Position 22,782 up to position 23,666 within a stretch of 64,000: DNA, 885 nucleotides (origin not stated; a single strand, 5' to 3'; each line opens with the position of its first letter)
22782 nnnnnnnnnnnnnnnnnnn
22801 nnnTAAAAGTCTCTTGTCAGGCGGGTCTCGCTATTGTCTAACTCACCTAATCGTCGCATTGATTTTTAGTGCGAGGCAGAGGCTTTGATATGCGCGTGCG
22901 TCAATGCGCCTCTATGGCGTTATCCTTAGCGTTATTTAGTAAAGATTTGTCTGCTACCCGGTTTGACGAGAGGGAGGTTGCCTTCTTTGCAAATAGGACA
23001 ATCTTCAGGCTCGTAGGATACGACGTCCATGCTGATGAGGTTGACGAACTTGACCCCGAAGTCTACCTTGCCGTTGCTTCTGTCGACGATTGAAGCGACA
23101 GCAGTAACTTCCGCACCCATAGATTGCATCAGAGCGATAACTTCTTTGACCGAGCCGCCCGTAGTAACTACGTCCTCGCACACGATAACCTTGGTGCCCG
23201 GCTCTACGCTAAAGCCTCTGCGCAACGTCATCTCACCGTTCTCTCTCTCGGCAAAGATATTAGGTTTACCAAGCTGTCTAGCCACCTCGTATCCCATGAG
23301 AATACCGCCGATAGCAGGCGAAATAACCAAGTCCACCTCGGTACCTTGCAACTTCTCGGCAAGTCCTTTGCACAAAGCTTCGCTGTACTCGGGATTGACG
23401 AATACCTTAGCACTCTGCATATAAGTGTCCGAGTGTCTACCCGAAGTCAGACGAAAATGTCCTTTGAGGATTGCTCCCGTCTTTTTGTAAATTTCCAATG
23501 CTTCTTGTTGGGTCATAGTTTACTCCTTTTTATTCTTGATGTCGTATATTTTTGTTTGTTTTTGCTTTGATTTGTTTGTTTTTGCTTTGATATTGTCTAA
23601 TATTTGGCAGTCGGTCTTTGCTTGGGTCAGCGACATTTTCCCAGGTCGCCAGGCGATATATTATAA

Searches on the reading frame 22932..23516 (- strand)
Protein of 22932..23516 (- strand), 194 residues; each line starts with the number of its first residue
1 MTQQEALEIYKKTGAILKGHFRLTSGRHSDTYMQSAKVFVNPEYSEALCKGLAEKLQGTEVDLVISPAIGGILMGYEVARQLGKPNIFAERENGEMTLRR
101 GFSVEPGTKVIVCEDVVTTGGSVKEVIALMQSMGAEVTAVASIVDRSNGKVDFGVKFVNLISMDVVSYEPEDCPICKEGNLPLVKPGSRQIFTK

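Call 10: search_protein_families(library=pfam, proteins=[window:22932-23516:-])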
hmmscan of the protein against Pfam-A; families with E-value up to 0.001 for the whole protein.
window:22932-23516:- (194 aa): 1 family
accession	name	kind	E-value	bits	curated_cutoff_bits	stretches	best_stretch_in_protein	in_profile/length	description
PF00156.33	Pribosyltran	-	1.7e-12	47.4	26.3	1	46-152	12-132/158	Phosphoribosyl transferase domain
